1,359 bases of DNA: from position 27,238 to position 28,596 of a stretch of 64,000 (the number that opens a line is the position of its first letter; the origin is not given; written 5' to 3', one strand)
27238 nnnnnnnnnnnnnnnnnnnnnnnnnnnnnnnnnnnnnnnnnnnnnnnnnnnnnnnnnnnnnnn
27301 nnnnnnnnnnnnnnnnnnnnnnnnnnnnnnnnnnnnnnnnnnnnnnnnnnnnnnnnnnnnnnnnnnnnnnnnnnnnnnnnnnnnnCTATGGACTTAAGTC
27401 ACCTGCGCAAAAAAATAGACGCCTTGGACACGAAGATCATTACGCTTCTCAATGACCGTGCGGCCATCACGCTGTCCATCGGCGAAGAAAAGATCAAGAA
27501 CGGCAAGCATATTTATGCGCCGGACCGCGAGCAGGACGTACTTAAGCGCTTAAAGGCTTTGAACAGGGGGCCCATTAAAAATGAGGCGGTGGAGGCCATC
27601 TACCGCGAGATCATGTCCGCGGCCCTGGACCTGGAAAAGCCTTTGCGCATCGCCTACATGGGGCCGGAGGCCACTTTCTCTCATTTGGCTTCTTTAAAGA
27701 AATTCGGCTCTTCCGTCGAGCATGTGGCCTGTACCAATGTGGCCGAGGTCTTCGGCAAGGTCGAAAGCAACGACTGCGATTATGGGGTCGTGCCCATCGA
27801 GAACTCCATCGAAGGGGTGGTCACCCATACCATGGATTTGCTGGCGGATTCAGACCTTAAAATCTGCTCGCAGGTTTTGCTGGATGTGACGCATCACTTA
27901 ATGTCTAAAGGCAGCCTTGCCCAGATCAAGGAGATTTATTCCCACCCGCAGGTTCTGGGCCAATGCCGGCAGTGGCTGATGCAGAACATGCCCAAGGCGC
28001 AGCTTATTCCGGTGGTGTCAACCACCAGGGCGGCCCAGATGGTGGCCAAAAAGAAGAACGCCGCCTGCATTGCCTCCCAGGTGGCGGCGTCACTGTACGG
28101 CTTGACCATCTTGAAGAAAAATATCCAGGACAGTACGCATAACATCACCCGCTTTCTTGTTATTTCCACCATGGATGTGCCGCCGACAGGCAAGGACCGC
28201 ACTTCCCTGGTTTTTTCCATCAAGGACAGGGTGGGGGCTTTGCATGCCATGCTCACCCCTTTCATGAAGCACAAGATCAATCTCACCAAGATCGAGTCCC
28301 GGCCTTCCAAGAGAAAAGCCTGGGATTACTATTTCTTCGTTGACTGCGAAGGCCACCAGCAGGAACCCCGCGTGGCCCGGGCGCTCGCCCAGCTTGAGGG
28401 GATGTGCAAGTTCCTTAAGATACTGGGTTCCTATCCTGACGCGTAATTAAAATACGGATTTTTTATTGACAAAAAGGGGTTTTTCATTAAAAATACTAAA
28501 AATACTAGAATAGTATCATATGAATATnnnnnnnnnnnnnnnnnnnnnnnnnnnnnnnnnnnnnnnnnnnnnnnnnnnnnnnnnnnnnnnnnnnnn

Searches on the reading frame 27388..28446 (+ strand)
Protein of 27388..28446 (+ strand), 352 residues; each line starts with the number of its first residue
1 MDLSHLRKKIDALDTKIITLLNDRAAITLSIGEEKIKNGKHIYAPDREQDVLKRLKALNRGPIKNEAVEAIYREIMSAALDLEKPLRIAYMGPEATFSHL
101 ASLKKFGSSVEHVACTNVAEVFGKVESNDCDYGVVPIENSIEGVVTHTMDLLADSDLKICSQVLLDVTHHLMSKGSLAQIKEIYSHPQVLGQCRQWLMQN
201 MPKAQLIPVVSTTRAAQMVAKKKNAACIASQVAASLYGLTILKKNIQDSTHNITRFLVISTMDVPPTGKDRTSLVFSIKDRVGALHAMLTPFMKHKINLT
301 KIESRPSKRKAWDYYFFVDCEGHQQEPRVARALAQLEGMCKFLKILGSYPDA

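Call 81: search_protein_families(library=pfam, proteins=[window:27388-28446:+], max_evalue=0.00001)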
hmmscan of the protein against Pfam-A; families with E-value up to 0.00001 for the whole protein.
window:27388-28446:+ (352 aa): 3 families
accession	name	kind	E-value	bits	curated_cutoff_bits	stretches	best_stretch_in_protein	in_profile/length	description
PF00800.23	PDT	-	3e-65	219.8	25.2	1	88-261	1-178/181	Prephenate dehydratase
PF01817.26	CM_2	-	3.1e-23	82.2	27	1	6-84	1-80/80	Chorismate mutase type II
PF01842.31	ACT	-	5.4e-14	52.1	27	1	272-337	1-65/66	ACT domain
